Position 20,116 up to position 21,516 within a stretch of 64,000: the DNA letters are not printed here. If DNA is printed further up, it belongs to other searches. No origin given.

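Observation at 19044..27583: LacI-controlled locus with two paralogous DHQS-like dehydrogenases bracketing a PotABCD-type ABC importer and an LLM oxidoreductase - uncharacterised uptake/oxidation pathway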

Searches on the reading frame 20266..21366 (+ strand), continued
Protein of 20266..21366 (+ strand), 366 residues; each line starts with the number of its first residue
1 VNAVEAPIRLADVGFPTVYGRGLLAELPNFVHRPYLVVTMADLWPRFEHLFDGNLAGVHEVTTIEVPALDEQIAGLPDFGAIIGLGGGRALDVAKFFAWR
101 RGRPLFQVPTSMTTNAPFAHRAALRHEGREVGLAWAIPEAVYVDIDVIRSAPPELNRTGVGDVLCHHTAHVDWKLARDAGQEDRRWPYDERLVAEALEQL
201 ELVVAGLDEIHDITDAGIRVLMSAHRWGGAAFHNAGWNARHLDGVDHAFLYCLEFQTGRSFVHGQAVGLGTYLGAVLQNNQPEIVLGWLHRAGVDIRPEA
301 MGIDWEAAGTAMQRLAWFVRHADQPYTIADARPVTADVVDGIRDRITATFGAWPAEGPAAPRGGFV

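Call 71: search_protein_families(library=ncbifam, proteins=[L026:8694-9908:+, L024:5835-7037:+, L087:15661-16827:-, L058:8873-9964:+], max_evalue=1e-8)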
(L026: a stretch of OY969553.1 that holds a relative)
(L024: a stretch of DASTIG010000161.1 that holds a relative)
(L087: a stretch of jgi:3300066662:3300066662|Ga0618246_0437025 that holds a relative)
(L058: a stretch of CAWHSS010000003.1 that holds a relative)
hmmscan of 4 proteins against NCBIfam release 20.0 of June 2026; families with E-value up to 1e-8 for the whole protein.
L026:8694-9908:+ (404 aa): 0 families

L024:5835-7037:+ (400 aa): 3 families
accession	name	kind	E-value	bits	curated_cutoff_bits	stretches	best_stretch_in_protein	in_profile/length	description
TIGR01437.1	selA_rel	subfamily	1.4e-55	188.7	385.3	1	25-356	1-326/363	DgaE family pyridoxal phosphate-dependent ammonia lyase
NF047797.1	glminPNH3LysDgaE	equivalog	1.4e-47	162.5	600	1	24-359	2-328/367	D-glucosaminate-6-phosphate ammonia lyase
TIGR00474.1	selA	equivalog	2.1e-12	46.7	267.9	1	23-277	65-328/455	L-seryl-tRNA(Sec) selenium transferase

L087:15661-16827:- (388 aa): 3 families
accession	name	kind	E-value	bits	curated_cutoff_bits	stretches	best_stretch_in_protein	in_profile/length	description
TIGR01437.1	selA_rel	subfamily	3.7e-55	187.3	385.3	1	17-328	1-307/363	DgaE family pyridoxal phosphate-dependent ammonia lyase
NF047797.1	glminPNH3LysDgaE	equivalog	2.1e-50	171.7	600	1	16-326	2-304/367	D-glucosaminate-6-phosphate ammonia lyase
TIGR00474.1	selA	equivalog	5.8e-12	45.2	267.9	1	33-282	85-340/455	L-seryl-tRNA(Sec) selenium transferase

L058:8873-9964:+ (363 aa): 5 families
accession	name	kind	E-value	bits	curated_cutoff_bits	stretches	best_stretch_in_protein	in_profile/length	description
NF046059.1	NagB_SO3506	equivalog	1.6e-72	244.6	430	1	20-362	2-329/330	glucosamine-6-phosphate deaminase NagB-II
NF001484.0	PRK00331.1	subfamily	1.3e-52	179.1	381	1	22-358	254-596/601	isomerizing glutamine--fructose-6-phosphate transaminase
TIGR01135.1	glmS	equivalog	1.9e-50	172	418.05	1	22-359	253-603/607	glutamine--fructose-6-phosphate transaminase (isomerizing)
NF041128.1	glucosaP_deam_GlmD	equivalog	2.5e-09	36.8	580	0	55-359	30-320/323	glucosamine-6-phosphate deaminase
NF008481.0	PRK11382.1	equivalog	6.1e-09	35.5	430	1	108-276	96-262/340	fructoselysine 6-phosphate deglycase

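Call 81: search_protein_representatives(alignment_id=A3)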
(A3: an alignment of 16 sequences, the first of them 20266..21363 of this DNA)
Query: 16 sequences, 370 profile positions. Proteins with E-value up to 0.001 (for the whole library): 4205; up to 1e-10: 1470; up to 1e-30: 195. The best 150 are listed.
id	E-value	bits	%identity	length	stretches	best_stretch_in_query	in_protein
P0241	2.4e-159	546.7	-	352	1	16-358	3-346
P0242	2.2e-111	388.9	-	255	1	116-366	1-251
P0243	9.6e-108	376.9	-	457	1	13-352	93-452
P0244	2.5e-105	369.0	-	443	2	110-357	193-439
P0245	1.1e-103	363.6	-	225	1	16-236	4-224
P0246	4.4e-101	355.0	-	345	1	16-354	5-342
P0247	3.1e-98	345.6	-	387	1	12-357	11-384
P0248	8.0e-97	341.0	-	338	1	17-350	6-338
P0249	9.0e-90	317.8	-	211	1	13-184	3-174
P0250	1.1e-88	314.2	-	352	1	17-287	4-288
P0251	9.6e-88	311.1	-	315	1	141-361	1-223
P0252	6.2e-83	295.3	-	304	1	16-262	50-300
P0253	1.8e-80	287.1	-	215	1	84-291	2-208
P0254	3.8e-80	286.1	-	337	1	15-262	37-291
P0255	3.9e-80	286.1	-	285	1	184-348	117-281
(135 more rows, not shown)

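Call 84: predict_structure(alignment_id=A3)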
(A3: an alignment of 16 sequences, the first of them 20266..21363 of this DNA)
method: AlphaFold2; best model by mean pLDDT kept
length: 366 residues; sequences in the alignment: 16
mean_pLDDT: 84.3   pTM: 0.84
mean pLDDT of the five models: 84.3, 81.5, 78.9, 78.0, 74.3
residues with pLDDT >= 90: 188; 70-90: 133; 50-70: 20; < 50: 25
segments of 3 or more residues with pLDDT < 50: 1-13, 238-240, 358-366
pLDDT, mean of each block of 10 residues (from residue 1): 32 70 84 87 90 87 93 93 90 92 91 73 79 78 92 85 88 90 80 87 95 93 83 54 80 89 90 97 97 93 94 94 86 95 97 64 37
secondary structure, 60 per line:
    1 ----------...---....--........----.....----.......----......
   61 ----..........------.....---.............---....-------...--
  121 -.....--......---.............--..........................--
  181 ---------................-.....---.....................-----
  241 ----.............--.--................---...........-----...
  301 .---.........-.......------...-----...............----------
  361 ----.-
elements in order: E17-20 H23-30 E35-39 H44-50 E55-60 H66-74 E81-85 H89-101 E105-108 E122-126 E129-134 E138-144 H145-150 H153-178 H190-205 H207-211 H215-235 H245-257 H263-278 H282-292 H298-301 H305-313 H315-321 H336-350

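Call 86: fold_search(model_id=the predicted structure, library=pdb)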
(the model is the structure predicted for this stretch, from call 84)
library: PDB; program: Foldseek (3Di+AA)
matches with E <= 10: 830; with E <= 0.001: 136
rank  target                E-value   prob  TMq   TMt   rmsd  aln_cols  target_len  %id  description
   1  5fb3_A                7.6e-17  1.00  0.71  0.76   3.9       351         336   23  Structure of glycerophosphate dehydrogenase in complex with NADPH (released 2016-10-12)
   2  5fb3_F                2.6e-16  1.00  0.69  0.74   4.2       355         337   24  Structure of glycerophosphate dehydrogenase in complex with NADPH (released 2016-10-12)
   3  4rfl_A                3.4e-16  1.00  0.69  0.75   4.3       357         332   19  Crystal structure of G1PDH with NADPH from Methanocaldococcus jannaschii (released 2015-07-22)
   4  5fb3_E                4.1e-16  1.00  0.69  0.75   4.1       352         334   23  Structure of glycerophosphate dehydrogenase in complex with NADPH (released 2016-10-12)
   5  4rfl_C                1.2e-15  1.00  0.69  0.76   4.1       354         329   19  Crystal structure of G1PDH with NADPH from Methanocaldococcus jannaschii (released 2015-07-22)
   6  3ce9_B                1.5e-15  1.00  0.69  0.73   4.7       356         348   20  Crystal structure of glycerol dehydrogenase (NP_348253.1) from Clostridium acetobutylicum at 2.37 A resolution (released 2008-03-11)
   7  4rfl_D                1.9e-15  1.00  0.68  0.75   4.3       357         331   20  Crystal structure of G1PDH with NADPH from Methanocaldococcus jannaschii (released 2015-07-22)
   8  4rgq_C                3.2e-15  1.00  0.69  0.75   4.2       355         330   19  Crystal structure of the Methanocaldococcus jannaschii G1PDH with NADPH and DHAP (released 2015-07-22)
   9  4rgq_B                3.4e-15  1.00  0.68  0.74   4.5       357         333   20  Crystal structure of the Methanocaldococcus jannaschii G1PDH with NADPH and DHAP (released 2015-07-22)
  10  3ce9_A                3.8e-15  1.00  0.68  0.71   5.0       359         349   21  Crystal structure of glycerol dehydrogenase (NP_348253.1) from Clostridium acetobutylicum at 2.37 A resolution (released 2008-03-11)
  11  4rgq_D                4.2e-15  1.00  0.68  0.75   4.3       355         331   20  Crystal structure of the Methanocaldococcus jannaschii G1PDH with NADPH and DHAP (released 2015-07-22)
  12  4rgv_B                4.9e-15  1.00  0.66  0.72   4.7       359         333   19  Crystal structure of the Methanocaldococcus jannaschii G1PDH (released 2015-07-22)
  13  4rgq_A                5.4e-15  1.00  0.69  0.75   4.2       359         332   19  Crystal structure of the Methanocaldococcus jannaschii G1PDH with NADPH and DHAP (released 2015-07-22)
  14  4rgv_A                2.1e-14  1.00  0.68  0.76   4.1       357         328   19  Crystal structure of the Methanocaldococcus jannaschii G1PDH (released 2015-07-22)
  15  5fb3_B                2.3e-14  1.00  0.69  0.76   3.9       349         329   23  Structure of glycerophosphate dehydrogenase in complex with NADPH (released 2016-10-12)
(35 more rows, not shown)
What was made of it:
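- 20266..21366 (+): DH1: metal- and NAD(P)-dependent dehydrogenase with the G1PDH-like (Fe-ADH_2) fold; the clade that always accompanies the PotD-fold importer. The AF2 model has pLDDT 84, and the best PDB neighbour is G1PDH 5fb3 at TM 0.71 (calls 84, 86).
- KdnB, a metal-dependent alcohol dehydrogenase acting on a sugar, is among the fold neighbours (call 86).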

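Call 91: search_protein_families(library=ncbifam, proteins=[L049:7268-8353:+, L058:6183-7232:+, L043:7368-8456:+, L046:11031-12446:+, L062:16874-18220:+, L043:5472-6299:+, L070:8734-9762:-, L070:14872-16098:+], max_evalue=1e-10)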
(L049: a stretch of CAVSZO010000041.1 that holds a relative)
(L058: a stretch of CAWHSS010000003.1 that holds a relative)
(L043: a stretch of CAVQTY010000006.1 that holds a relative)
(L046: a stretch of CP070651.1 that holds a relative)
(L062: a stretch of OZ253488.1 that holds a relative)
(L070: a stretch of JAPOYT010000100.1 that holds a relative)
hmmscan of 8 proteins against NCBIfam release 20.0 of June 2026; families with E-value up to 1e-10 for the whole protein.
L049:7268-8353:+ (361 aa): 7 families
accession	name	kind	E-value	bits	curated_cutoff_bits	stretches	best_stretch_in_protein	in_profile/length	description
NF007936.0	PRK10653.1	equivalog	4.6e-45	154.2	337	1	109-339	58-284/295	ribose ABC transporter substrate-binding protein RbsB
NF041827.1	YtfQ_transport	equivalog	2.4e-35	122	510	1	73-315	23-268/320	galactofuranose ABC transporter, galactofuranose-binding protein YtfQ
NF007254.0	PRK09701.1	equivalog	1.3e-29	103.4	335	1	107-332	56-284/311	D-allose transporter substrate-binding protein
TIGR02634.1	xylF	equivalog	4.5e-22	79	389.55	1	107-330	28-250/302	D-xylose ABC transporter substrate-binding protein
NF007680.0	PRK10355.1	equivalog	1.1e-15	57.7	504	1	108-329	56-276/331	D-xylose ABC transporter substrate-binding protein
NF040907.2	ChvE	equivalog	2.3e-14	53.4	460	0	116-194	37-117/324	multiple monosaccharide ABC transporter substrate-binding protein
NF011924.1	PRK15395.1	equivalog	3.5e-12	46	420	1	103-323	52-285/329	galactose/glucose ABC transporter substrate-binding protein MglB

L058:6183-7232:+ (349 aa): 6 families
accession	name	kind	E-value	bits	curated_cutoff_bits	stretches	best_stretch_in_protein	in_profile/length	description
NF007936.0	PRK10653.1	equivalog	2.7e-41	141.8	337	1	100-331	61-288/295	ribose ABC transporter substrate-binding protein RbsB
NF041827.1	YtfQ_transport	equivalog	1e-31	110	510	1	49-333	9-299/320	galactofuranose ABC transporter, galactofuranose-binding protein YtfQ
NF007254.0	PRK09701.1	equivalog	3.9e-24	85.4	335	1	98-310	59-275/311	D-allose transporter substrate-binding protein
TIGR02634.1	xylF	equivalog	4.6e-18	65.8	389.55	1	77-333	10-268/302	D-xylose ABC transporter substrate-binding protein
NF007680.0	PRK10355.1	equivalog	4.4e-13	49.1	504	1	68-328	27-290/331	D-xylose ABC transporter substrate-binding protein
NF040907.2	ChvE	equivalog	6.2e-12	45.4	460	0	227-326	174-280/324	multiple monosaccharide ABC transporter substrate-binding protein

L043:7368-8456:+ (362 aa): 8 families
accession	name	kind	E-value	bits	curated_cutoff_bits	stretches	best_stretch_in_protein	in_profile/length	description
NF007936.0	PRK10653.1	equivalog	2.1e-44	152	337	1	110-341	58-285/295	ribose ABC transporter substrate-binding protein RbsB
NF041827.1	YtfQ_transport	equivalog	4.8e-35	121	510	1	67-317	16-269/320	galactofuranose ABC transporter, galactofuranose-binding protein YtfQ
NF007254.0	PRK09701.1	equivalog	5.8e-29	101.2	335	1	110-321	58-273/311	D-allose transporter substrate-binding protein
TIGR02634.1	xylF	equivalog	3e-22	79.6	389.55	1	108-338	28-260/302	D-xylose ABC transporter substrate-binding protein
NF007680.0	PRK10355.1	equivalog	2.7e-16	59.7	504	1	109-323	56-269/331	D-xylose ABC transporter substrate-binding protein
NF040907.2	ChvE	equivalog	7.7e-15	54.9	460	0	117-196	37-118/324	multiple monosaccharide ABC transporter substrate-binding protein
NF011924.1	PRK15395.1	equivalog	1.5e-13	50.5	420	1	104-324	52-285/329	galactose/glucose ABC transporter substrate-binding protein MglB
TIGR02637.1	RhaS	equivalog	8.2e-11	41.7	342.25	0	115-334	37-257/302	rhamnose ABC transporter substrate-binding protein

L046:11031-12446:+ (471 aa): 0 families

L062:16874-18220:+ (448 aa): 0 families

L043:5472-6299:+ (275 aa): 198 families (the best 25 are shown)
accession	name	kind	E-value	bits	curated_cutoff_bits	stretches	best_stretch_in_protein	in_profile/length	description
NF005309.0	PRK06841.1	subfamily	1.2e-62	211.7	286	1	77-274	59-254/255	GolD/DthD family dehydrogenase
NF005559.1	PRK07231.1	subfamily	7.8e-56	189.3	215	1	72-273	43-248/249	glucose 1-dehydrogenase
TIGR01832.1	kduD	equivalog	7.9e-56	189.3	338.85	1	61-275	34-248/248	2-dehydro-3-deoxy-D-gluconate 5-dehydrogenase KduD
NF004791.0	PRK06138.1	equivalog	8e-53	179.3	312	1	71-274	46-251/252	SDR family oxidoreductase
NF006528.0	PRK08993.1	subfamily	5.5e-52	176.7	430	1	69-275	47-253/253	2-dehydro-3-deoxy-D-gluconate 5-dehydrogenase KduD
NF005067.0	PRK06484.1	equivalog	2.8e-51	174.7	713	1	78-274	318-513/524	short chain dehydrogenase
NF009466.0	PRK12826.1-2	subfamily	4e-50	170.6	222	1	72-272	46-244/248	3-oxoacyl-ACP reductase FabG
NF004198.0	PRK05653.1-3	equivalog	1.5e-49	168.7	296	1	72-272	49-246/248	3-oxoacyl-ACP reductase FabG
NF052558.1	MBtsdlDhBudC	equivalog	2.6e-49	168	270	1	77-274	48-243/250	meso-2,3-butanediol dehydrogenase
NF005390.0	PRK06935.1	equivalog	2.7e-49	167.8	369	1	70-275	54-258/258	2-dehydro-3-deoxy-D-gluconate 5-dehydrogenase KduD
NF004818.0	PRK06172.1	equivalog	4.1e-49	167.2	336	1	72-274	49-252/253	SDR family oxidoreductase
NF004778.0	PRK06124.1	equivalog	5.1e-49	167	303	1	72-275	53-255/256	SDR family oxidoreductase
TIGR01830.1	3oxo_ACP_reduc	equivalog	1.7e-48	165.5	297.75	1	71-271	40-237/239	3-oxoacyl-[acyl-carrier-protein] reductase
NF006070.0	PRK08213.1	subfamily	2.1e-48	165.1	279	1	70-274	52-258/259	gluconate 5-dehydrogenase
TIGR03971.1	SDR_subfam_1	subfamily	9.1e-48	162.9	300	1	71-274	56-270/271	mycofactocin-coupled SDR family oxidoreductase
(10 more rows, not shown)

L070:8734-9762:- (342 aa): 6 families
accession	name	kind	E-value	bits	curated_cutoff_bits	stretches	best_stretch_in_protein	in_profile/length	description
TIGR04380.1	myo_inos_iolG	equivalog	1.2e-40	139.5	355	1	9-340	2-329/330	inositol 2-dehydrogenase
NF040723.1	UDP-GlcNAcDh_Arch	equivalog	1e-36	127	450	1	9-334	1-301/302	UDP-N-acetylglucosamine 3-dehydrogenase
NF052479.1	LevoglcsnDh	equivalog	3.4e-31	108.3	650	1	38-217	41-222/386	levoglucosan dehydrogenase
NF041392.1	XylDh_Gfo6_Halo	equivalog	2.9e-24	85.5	350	1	28-341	37-349/350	D-xylose 1-dehydrogenase Gfo6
NF052679.1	InsChiInosDhIolG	equivalog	9.7e-20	70.9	540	1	7-198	1-188/343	bifunctional inositol 2-dehydrogenase/D-chiro-inositol 1-dehydrogenase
NF008607.0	PRK11579.1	subfamily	1.2e-16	60.6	330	1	9-199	5-193/346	oxidoreductase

L070:14872-16098:+ (408 aa): 8 families
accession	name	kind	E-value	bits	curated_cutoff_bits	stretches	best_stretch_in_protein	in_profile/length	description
TIGR04181.1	NHT_00031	hypoth_equivalog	4e-66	223.3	420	1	20-344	5-339/359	LegC family aminotransferase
TIGR03588.1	PseC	equivalog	1.8e-65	221.3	423.5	1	24-353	10-349/380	UDP-4-amino-4,6-dideoxy-N-acetyl-beta-L-altrosamine transaminase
NF008658.2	PRK11658.1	equivalog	3.8e-61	206.8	631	1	21-349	10-337/379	UDP-4-amino-4-deoxy-L-arabinose aminotransferase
TIGR04427.1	PLP_DesI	equivalog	1.8e-55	188.7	650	1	4-342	8-342/390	dTDP-4-dehydro-6-deoxyglucose aminotransferase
NF008687.0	PRK11706.1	equivalog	7.4e-54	182.9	375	1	22-339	8-328/375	dTDP-4-amino-4,6-dideoxygalactose transaminase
NF011936.0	PRK15407.1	equivalog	2.7e-43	148.3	423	1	21-225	42-252/440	lipopolysaccharide biosynthesis protein RfbH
TIGR02379.1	ECA_wecE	subfamily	1.4e-42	145.8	434.85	1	55-337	40-327/376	dTDP-4-amino-4,6-dideoxy-D-glucose transaminase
NF005816.0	PRK07682.1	equivalog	2.1e-14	53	620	1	52-171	80-206/390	aminotransferase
